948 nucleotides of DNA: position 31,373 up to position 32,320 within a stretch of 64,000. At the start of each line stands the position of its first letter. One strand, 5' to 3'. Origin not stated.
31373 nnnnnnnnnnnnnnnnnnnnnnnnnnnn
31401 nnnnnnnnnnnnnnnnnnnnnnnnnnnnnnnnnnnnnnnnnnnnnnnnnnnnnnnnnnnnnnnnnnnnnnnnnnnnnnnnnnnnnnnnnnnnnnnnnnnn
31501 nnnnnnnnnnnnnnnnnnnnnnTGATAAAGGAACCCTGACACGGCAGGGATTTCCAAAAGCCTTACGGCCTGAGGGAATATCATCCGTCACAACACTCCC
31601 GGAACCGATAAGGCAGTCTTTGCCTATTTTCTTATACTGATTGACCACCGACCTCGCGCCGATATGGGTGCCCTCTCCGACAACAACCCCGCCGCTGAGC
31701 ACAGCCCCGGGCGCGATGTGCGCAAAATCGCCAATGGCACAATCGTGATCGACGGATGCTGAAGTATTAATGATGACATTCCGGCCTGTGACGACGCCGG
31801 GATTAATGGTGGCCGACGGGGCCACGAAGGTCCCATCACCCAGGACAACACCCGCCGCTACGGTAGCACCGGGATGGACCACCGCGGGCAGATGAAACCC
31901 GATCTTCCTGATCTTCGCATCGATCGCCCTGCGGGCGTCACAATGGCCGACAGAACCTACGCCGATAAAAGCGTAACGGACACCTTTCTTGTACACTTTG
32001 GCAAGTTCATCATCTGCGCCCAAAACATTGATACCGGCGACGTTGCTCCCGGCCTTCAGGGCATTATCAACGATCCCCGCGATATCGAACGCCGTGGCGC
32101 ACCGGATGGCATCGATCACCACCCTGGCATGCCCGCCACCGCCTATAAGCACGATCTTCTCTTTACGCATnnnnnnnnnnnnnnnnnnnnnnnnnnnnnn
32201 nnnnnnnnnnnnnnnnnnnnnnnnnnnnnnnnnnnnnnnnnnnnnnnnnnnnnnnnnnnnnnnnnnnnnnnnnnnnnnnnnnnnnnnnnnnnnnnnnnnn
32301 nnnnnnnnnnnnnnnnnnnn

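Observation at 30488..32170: NeuD/PglD-type acetyltransferase fused in-frame to a NeuB-family synthase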

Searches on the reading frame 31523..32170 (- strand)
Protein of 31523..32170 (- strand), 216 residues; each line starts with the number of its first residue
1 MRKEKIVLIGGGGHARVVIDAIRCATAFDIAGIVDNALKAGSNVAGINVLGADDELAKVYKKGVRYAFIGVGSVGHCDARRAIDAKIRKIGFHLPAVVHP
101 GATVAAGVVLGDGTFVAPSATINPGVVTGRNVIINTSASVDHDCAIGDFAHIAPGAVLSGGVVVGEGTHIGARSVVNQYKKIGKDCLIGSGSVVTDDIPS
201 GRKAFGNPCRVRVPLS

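Call 22: search_solved_structures(query=window:31523-32170:-, max_evalue=0.001, show_alignments=3)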
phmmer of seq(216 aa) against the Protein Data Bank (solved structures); distinct sequences matched with E-value up to 0.001: 87 (the best 60 are shown).
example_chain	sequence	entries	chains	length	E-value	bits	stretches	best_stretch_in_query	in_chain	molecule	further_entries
4m98_A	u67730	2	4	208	8e-31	110.7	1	4-210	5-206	Pilin glycosylation protein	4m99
4ea7_A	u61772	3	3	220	1.3e-30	110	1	6-212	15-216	Perosamine N-acetyltransferase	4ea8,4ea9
4eaa_A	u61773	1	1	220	1.2e-29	106.9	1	6-212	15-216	Perosamine N-acetyltransferase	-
4eab_A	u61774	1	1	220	3.9e-29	105.2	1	6-212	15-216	Perosamine N-acetyltransferase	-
7txp_A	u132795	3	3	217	8.3e-21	78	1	5-211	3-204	VioB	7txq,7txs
2vhe_A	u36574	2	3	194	3.6e-17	66.1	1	73-196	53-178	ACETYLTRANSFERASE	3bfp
3bss_A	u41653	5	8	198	3.7e-17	66.1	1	73-196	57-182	Acetyltransferase | UDP-N-acetylbacillosamine N-acetyltransferase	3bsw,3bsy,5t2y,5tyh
2npo_A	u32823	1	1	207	4.3e-17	65.8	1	73-196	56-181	Acetyltransferase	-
3t57_A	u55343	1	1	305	6.7e-17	65.2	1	125-208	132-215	UDP-N-acetylglucosamine O-acyltransferase domain-containing protein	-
4m9c_A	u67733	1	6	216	5.2e-16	62.3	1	74-211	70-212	Bacterial transferase hexapeptide (Three repeats) family protein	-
3r0s_A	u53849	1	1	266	8.3e-16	61.6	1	105-212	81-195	Acyl-[acyl-carrier-protein]--UDP-N-acetylglucosamine O-acyltransferase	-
7l7y_AAA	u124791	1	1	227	3.5e-15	59.6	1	61-211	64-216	Putative acetyl transferase protein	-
7l7z_AAA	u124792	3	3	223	4.9e-15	59.1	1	61-211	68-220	Putative acetyl transferase protein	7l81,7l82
3fs8_A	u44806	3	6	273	4.3e-14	56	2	161-210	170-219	QdtC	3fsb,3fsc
6oss_A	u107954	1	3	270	1.1e-13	54.6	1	107-207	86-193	Acyl-[acyl-carrier-protein]--UDP-N-acetylglucosamine O-acyltransferase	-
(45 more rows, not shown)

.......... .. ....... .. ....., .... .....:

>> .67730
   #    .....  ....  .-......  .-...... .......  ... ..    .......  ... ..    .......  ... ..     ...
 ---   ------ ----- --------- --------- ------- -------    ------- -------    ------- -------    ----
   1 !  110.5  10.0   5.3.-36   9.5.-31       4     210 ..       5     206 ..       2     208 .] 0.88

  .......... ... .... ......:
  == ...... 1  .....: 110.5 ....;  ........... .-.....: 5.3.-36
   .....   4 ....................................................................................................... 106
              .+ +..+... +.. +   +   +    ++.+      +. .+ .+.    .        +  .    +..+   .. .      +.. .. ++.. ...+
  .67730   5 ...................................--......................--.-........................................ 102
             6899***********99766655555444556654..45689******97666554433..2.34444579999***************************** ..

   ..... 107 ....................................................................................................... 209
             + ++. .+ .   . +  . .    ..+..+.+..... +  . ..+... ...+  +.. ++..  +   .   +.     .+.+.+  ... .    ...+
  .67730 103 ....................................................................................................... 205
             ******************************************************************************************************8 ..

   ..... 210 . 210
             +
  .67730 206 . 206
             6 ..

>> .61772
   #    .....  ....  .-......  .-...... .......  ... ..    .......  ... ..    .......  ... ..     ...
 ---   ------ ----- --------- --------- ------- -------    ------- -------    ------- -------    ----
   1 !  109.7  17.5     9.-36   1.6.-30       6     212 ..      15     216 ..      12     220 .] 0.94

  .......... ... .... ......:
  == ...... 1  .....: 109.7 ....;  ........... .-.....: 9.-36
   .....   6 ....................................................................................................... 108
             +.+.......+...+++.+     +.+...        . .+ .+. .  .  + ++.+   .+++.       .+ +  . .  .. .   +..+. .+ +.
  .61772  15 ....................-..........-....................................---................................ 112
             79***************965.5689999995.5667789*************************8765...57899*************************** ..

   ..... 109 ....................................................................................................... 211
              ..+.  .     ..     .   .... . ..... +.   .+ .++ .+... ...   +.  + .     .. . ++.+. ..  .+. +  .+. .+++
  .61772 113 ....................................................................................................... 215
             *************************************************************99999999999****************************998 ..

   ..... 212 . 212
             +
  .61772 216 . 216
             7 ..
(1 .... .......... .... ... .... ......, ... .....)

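Call 33: find_homologous_proteins(query=window:31523-32170:-, max_evalue=1e-10)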
Query seq(216 aa) (216 aa): 2488 proteins with E <= 1e-10 among 6852 candidates; the best 120 are listed.
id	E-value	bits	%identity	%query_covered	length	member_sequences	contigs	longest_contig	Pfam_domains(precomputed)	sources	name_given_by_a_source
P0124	9.2e-77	276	61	98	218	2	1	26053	PF17836.8,PF14602.13,PF00132.31,PF25087.2,PF25084.2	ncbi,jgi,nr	ncbi:MAG: acetyltransferase [Candidatus Omnitrophica bacterium]|nr:acetyltransferase [Candidatus Omn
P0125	1.0e-72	262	58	98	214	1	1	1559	PF17836.8,PF00132.31,PF25087.2,PF25084.2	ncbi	-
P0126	5.4e-69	250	56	94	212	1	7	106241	PF17836.8,PF00132.31,PF25087.2,PF25084.2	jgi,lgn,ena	jgi:UDP-perosamine 4-acetyltransferase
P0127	4.6e-68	247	61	93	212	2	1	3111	PF17836.8,PF00132.31,PF25087.2,PF25084.2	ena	-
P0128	1.4e-66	242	60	93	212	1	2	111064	PF17836.8,PF00132.31,PF25087.2,PF25084.2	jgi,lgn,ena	-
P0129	2.5e-66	242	61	91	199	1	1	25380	PF17836.8,PF00132.31,PF25087.2,PF25084.2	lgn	-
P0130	3.1e-66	241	59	94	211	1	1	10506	PF17836.8,PF14602.13,PF00132.31,PF25087.2,PF25084.2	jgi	jgi:UDP-perosamine 4-acetyltransferase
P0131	3.1e-66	241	55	93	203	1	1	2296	PF17836.8,PF00132.31,PF25087.2,PF25084.2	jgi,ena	-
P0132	4.3e-66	241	58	93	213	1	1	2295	PF17836.8,PF14602.13,PF00132.31,PF25087.2,PF25084.2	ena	-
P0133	4.8e-66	241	58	94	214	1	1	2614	PF17836.8,PF00132.31,PF25087.2,PF25084.2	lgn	-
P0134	8.2e-66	240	58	93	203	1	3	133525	PF17836.8,PF00132.31,PF25087.2,PF25084.2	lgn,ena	-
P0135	8.3e-66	240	58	90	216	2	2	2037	PF17836.8,PF00132.31,PF25087.2,PF25084.2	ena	-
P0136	9.3e-66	240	56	92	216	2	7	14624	PF17836.8,PF00132.31,PF25087.2,PF25084.2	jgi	jgi:UDP-perosamine 4-acetyltransferase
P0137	2.3e-65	238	55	94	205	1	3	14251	PF17836.8,PF00132.31,PF25087.2,PF25084.2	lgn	-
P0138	2.5e-65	238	55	96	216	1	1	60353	PF17836.8,PF14602.13,PF00132.31,PF25087.2,PF25084.2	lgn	-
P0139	4.0e-65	238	55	96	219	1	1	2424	PF17836.8,PF14602.13,PF00132.31,PF25087.2,PF25084.2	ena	-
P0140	4.4e-65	237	54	97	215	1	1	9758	PF17836.8,PF00132.31,PF25087.2,PF25084.2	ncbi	ncbi:MAG: acetyltransferase [Candidatus Omnitrophota bacterium]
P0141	5.1e-65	237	58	94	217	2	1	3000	PF17836.8,PF00132.31,PF25087.2,PF25084.2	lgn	-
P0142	1.2e-64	236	56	93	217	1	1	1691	PF17836.8,PF14602.13,PF00132.31,PF25087.2,PF25084.2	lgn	-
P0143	1.4e-64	236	56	91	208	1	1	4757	PF17836.8,PF14602.13,PF00132.31,PF25087.2,PF25084.2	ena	-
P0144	1.8e-64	235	54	94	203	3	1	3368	PF17836.8,PF00132.31,PF25087.2,PF25084.2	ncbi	ncbi:MAG: acetyltransferase [Candidatus Omnitrophota bacterium]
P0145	2.0e-64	235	56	97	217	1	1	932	PF17836.8,PF00132.31,PF25087.2,PF25084.2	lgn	-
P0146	3.2e-64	235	54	94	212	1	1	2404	PF17836.8,PF14602.13,PF00132.31,PF25087.2,PF25084.2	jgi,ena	-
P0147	3.6e-64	234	55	93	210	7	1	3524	PF17836.8,PF00132.31,PF25087.2,PF25084.2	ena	-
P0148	4.3e-64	234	55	94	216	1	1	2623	PF17836.8,PF14602.13,PF00132.31,PF25087.2,PF25084.2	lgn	-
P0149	4.3e-64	234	56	93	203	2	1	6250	PF17836.8,PF00132.31,PF25087.2,PF25084.2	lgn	-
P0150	5.1e-64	234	55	91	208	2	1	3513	PF17836.8,PF00132.31,PF25087.2,PF25084.2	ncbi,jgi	ncbi:MAG: acetyltransferase [Candidatus Omnitrophota bacterium]|jgi:UDP-perosamine 4-acetyltransfera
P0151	6.4e-64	234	55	97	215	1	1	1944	PF17836.8,PF00132.31,PF25087.2,PF25084.2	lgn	-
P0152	1.1e-63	233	57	92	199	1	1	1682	PF17836.8,PF00132.31,PF25087.2,PF25084.2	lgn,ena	-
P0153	1.2e-63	233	56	92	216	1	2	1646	PF17836.8,PF00132.31,PF25087.2,PF25084.2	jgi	jgi:UDP-perosamine 4-acetyltransferase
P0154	1.4e-63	233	56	97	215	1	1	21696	PF17836.8,PF00132.31,PF25087.2,PF25084.2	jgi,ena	-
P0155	2.2e-63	232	59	92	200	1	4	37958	PF17836.8,PF00132.31,PF25087.2,PF25084.2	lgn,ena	-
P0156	3.6e-63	231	56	93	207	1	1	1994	PF17836.8,PF14602.13,PF00132.31,PF25087.2,PF25084.2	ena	-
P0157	4.0e-63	231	53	96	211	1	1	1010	PF17836.8,PF00132.31,PF25087.2,PF25084.2,PF24894.2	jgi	-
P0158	4.4e-63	231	53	96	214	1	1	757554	PF17836.8,PF00132.31,PF25087.2,PF25084.2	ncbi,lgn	-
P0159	5.6e-63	231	54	97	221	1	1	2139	PF17836.8,PF00132.31,PF25087.2,PF25084.2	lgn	-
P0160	5.7e-63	231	55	96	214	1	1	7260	PF17836.8,PF00132.31,PF25087.2,PF25084.2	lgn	-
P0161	6.8e-63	230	52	94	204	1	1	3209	PF17836.8,PF14602.13,PF00132.31,PF25087.2,PF25084.2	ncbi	-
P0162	7.1e-63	230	54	97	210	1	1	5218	PF17836.8,PF00132.31,PF25087.2,PF25084.2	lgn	-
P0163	1.0e-62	230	54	93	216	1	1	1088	PF17836.8,PF00132.31,PF25087.2,PF25084.2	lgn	-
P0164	1.5e-62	229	56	90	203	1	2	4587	PF17836.8,PF00132.31,PF25087.2,PF25084.2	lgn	-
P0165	2.4e-62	229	54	94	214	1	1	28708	PF17836.8,PF14602.13,PF00132.31,PF25087.2,PF25084.2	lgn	-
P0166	3.0e-62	228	52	92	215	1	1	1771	PF17836.8,PF14602.13,PF00132.31,PF25087.2,PF25084.2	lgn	-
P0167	3.2e-62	228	57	93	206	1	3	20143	PF17836.8,PF14602.13,PF00132.31,PF25087.2,PF25084.2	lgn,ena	-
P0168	3.8e-62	228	56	94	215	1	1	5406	PF17836.8,PF00132.31,PF25087.2,PF25084.2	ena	-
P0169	5.0e-62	227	56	91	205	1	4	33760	PF17836.8,PF00132.31,PF25087.2,PF25084.2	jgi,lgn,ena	-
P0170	5.2e-62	227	57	90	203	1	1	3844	PF17836.8,PF00132.31,PF25087.2,PF25084.2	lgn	-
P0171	7.0e-62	227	55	93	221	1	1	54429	PF17836.8,PF00132.31,PF25087.2,PF25084.2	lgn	-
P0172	7.1e-62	227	52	96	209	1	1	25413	PF17836.8,PF00132.31,PF25087.2,PF25084.2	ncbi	-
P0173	8.0e-62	227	53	95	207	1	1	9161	PF17836.8,PF14602.13,PF00132.31,PF25087.2,PF25084.2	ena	-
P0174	8.1e-62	227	57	91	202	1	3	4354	PF17836.8,PF00132.31,PF25087.2,PF25084.2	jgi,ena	-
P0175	8.9e-62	227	53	94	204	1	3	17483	PF17836.8,PF00132.31,PF25087.2,PF25084.2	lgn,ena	-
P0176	9.3e-62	227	54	91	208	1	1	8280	PF17836.8,PF00132.31,PF25087.2,PF25084.2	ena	-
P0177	1.6e-61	226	53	95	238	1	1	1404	PF17836.8,PF00132.31,PF25087.2,PF25084.2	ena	-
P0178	2.4e-61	225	57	91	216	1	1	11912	PF17836.8,PF14602.13,PF00132.31,PF25087.2,PF25084.2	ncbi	ncbi:MAG: acetyltransferase [Candidatus Omnitrophota bacterium]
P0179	4.1e-61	224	54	90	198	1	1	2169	PF17836.8,PF00132.31,PF25087.2,PF25084.2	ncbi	ncbi:MAG: acetyltransferase [Candidatus Omnitrophota bacterium]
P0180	8.4e-61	223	50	97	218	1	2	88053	PF17836.8,PF00132.31,PF25087.2,PF25084.2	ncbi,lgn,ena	-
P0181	8.5e-61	223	55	95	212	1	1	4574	PF17836.8,PF00132.31,PF25087.2,PF25084.2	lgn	-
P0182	9.0e-61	223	53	94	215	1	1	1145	PF17836.8,PF14602.13,PF00132.31,PF25087.2,PF25084.2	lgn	-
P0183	1.0e-60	223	51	93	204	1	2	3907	PF17836.8,PF00132.31,PF25087.2,PF25084.2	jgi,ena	-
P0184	1.2e-60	223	56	89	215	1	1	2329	PF17836.8,PF00132.31,PF25087.2,PF25084.2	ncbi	-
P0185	1.5e-60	223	55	98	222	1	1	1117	PF17836.8,PF00132.31,PF25087.2,PF25084.2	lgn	-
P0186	2.9e-60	222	53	98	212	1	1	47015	PF17836.8,PF00132.31,PF25087.2,PF25084.2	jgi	jgi:sugar O-acyltransferase (sialic acid O-acetyltransferase NeuD family)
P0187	3.1e-60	222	55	93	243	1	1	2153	PF17836.8,PF00132.31,PF25087.2,PF25084.2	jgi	jgi:UDP-perosamine 4-acetyltransferase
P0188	3.2e-60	222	51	97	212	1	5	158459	PF17836.8,PF00132.31,PF25087.2,PF25084.2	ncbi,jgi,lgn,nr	ncbi:MAG: acetyltransferase [Candidatus Omnitrophica bacterium]|nr:acetyltransferase [Candidatus Omn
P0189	3.9e-60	221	56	92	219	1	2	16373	PF17836.8,PF00132.31,PF25087.2,PF25084.2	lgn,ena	-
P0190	5.8e-60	221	55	92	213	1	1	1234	PF17836.8,PF14602.13,PF00132.31,PF25087.2,PF25084.2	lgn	-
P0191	6.4e-60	221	52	98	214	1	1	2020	PF17836.8,PF00132.31,PF25087.2,PF25084.2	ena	-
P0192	7.6e-60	220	57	88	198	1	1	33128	PF17836.8,PF00132.31,PF25087.2,PF25084.2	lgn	-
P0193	9.1e-60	220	51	99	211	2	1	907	PF17836.8,PF00132.31,PF25087.2,PF25084.2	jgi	-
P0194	9.4e-60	220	52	93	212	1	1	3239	PF17836.8,PF14602.13,PF00132.31,PF25087.2,PF25084.2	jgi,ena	-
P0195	1.1e-59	220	53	93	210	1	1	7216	PF17836.8,PF00132.31,PF25087.2,PF25084.2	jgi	jgi:UDP-perosamine 4-acetyltransferase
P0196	1.3e-59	220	56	90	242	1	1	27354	PF17836.8,PF00132.31,PF25087.2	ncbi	-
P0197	1.6e-59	219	52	93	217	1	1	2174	PF17836.8,PF00132.31,PF25087.2,PF25084.2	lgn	-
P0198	2.0e-59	219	53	96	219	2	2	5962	PF17836.8,PF00132.31,PF25087.2,PF25084.2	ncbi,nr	ncbi:MAG: acetyltransferase [Deltaproteobacteria bacterium]|nr:acetyltransferase [Deltaproteobacteri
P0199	2.0e-59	219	52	93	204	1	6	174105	PF17836.8,PF14602.13,PF00132.31,PF25087.2,PF25084.2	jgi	-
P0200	2.4e-59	219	52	96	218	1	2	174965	PF17836.8,PF00132.31,PF25087.2,PF25084.2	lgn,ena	-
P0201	3.6e-59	218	53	92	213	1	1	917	PF17836.8,PF00132.31,PF25087.2,PF25084.2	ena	-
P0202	5.9e-59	217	52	91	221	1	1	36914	PF17836.8,PF14602.13,PF00132.31,PF25087.2,PF25084.2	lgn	-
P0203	8.5e-59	217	48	97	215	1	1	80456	PF17836.8,PF14602.13,PF00132.31,PF25087.2,PF25084.2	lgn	-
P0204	1.2e-58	216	51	96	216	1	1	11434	PF17836.8,PF00132.31,PF25087.2,PF25084.2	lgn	-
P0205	1.4e-58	216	53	90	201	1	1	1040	PF17836.8,PF00132.31,PF25087.2,PF25084.2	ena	-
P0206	1.4e-58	216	52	94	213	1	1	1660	PF17836.8,PF00132.31,PF25087.2,PF25084.2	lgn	-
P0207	1.9e-58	216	57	90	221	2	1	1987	PF17836.8,PF00132.31,PF25087.2,PF25084.2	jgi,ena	-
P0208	2.1e-58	216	54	95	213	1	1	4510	PF17836.8,PF00132.31,PF25087.2,PF25084.2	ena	-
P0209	2.4e-58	215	53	94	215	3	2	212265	PF17836.8,PF00132.31,PF25087.2,PF25084.2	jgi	-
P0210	2.7e-58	215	52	100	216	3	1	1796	PF17836.8,PF14602.13,PF00132.31,PF25087.2,PF25084.2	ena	-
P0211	2.7e-58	215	52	97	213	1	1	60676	PF17836.8,PF00132.31,PF25087.2,PF25084.2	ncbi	ncbi:acetyltransferase [Candidatus Omnitrophota bacterium]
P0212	3.4e-58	215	53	93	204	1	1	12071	PF17836.8,PF14602.13,PF00132.31,PF25087.2,PF25084.2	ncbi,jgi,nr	ncbi:MAG: acetyltransferase [Candidatus Omnitrophica bacterium]|nr:acetyltransferase [Candidatus Omn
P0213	5.6e-58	214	53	93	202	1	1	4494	PF17836.8,PF00132.31,PF25087.2,PF25084.2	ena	-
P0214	6.4e-58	214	50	93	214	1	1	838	PF17836.8,PF14602.13,PF00132.31,PF25087.2,PF25084.2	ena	-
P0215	8.1e-58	214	53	91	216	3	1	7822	PF17836.8,PF00132.31,PF25087.2,PF25084.2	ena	-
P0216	9.7e-58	213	53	92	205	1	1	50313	PF17836.8,PF00132.31,PF25087.2,PF25084.2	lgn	-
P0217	1.0e-57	213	53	95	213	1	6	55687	PF17836.8,PF00132.31,PF25087.2,PF25084.2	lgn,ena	-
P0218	1.3e-57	213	53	93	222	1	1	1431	PF17836.8,PF14602.13,PF00132.31,PF25087.2,PF25084.2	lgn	-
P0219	1.5e-57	213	54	90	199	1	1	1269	PF17836.8,PF14602.13,PF00132.31,PF25087.2,PF25084.2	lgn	-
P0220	2.2e-57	212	53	91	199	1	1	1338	PF17836.8,PF00132.31,PF25087.2,PF25084.2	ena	-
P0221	5.0e-57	211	56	88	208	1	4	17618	PF17836.8,PF00132.31,PF25087.2,PF25084.2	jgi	-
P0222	7.1e-57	211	54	91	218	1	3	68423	PF17836.8,PF00132.31,PF25087.2,PF25084.2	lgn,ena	-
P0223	1.2e-56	210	50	97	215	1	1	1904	PF17836.8,PF00132.31,PF25087.2,PF25084.2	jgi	jgi:sugar O-acyltransferase (sialic acid O-acetyltransferase NeuD family)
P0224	2.1e-56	209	54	90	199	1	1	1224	PF17836.8,PF00132.31,PF25087.2,PF25084.2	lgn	-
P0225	3.7e-56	208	52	88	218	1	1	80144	PF17836.8,PF00132.31,PF25087.2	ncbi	-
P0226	3.9e-56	208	53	89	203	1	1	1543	PF17836.8,PF14602.13,PF00132.31,PF25087.2,PF25084.2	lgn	-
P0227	7.0e-56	207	52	98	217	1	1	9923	PF17836.8,PF00132.31,PF25087.2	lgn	-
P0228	8.8e-56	207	51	93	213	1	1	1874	PF17836.8,PF14602.13,PF00132.31,PF25087.2,PF25084.2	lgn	-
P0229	1.2e-55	207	55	90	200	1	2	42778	PF17836.8,PF00132.31,PF25087.2,PF25084.2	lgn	-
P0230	1.4e-55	206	54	90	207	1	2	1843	PF17836.8,PF00132.31,PF25087.2,PF25084.2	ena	-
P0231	1.5e-55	206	52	98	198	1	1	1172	PF00132.31,PF25087.2,PF25084.2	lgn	-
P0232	1.7e-55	206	49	92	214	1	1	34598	PF17836.8,PF00132.31,PF25087.2,PF25084.2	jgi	jgi:sugar O-acyltransferase (sialic acid O-acetyltransferase NeuD family)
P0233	1.9e-55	206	51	94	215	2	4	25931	PF17836.8,PF00132.31,PF25087.2,PF25084.2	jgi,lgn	-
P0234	2.0e-55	206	49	97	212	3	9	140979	PF17836.8,PF14602.13,PF00132.31,PF25087.2,PF25084.2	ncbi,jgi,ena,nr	ncbi:MAG: hypothetical protein A3C46_05755 [Deltaproteobacteria bacterium RIFCSPHIGHO2_02_FULL_44_16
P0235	2.5e-55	206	47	97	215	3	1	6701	PF17836.8,PF14602.13,PF00132.31,PF25087.2,PF25084.2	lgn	-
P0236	3.3e-55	205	48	91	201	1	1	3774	PF00132.31,PF25087.2,PF25084.2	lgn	-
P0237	3.5e-55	205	48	97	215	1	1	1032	PF17836.8,PF14602.13,PF00132.31,PF25087.2,PF25084.2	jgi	-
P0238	3.5e-55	205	55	91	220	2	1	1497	PF17836.8,PF00132.31,PF25087.2,PF25084.2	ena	-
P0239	4.5e-55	205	46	95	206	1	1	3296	PF17836.8,PF14602.13,PF00132.31,PF25087.2,PF25084.2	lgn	-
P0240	4.5e-55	205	50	95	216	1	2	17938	PF17836.8,PF14602.13,PF00132.31,PF25087.2,PF25084.2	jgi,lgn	-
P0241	5.3e-55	205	46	99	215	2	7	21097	PF17836.8,PF00132.31,PF25087.2,PF22674.3,PF25084.2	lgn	-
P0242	7.0e-55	204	51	92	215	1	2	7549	PF17836.8,PF00132.31,PF25087.2,PF25084.2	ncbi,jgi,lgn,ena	-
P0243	7.1e-55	204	52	91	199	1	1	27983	PF17836.8,PF00132.31,PF25087.2,PF25084.2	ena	-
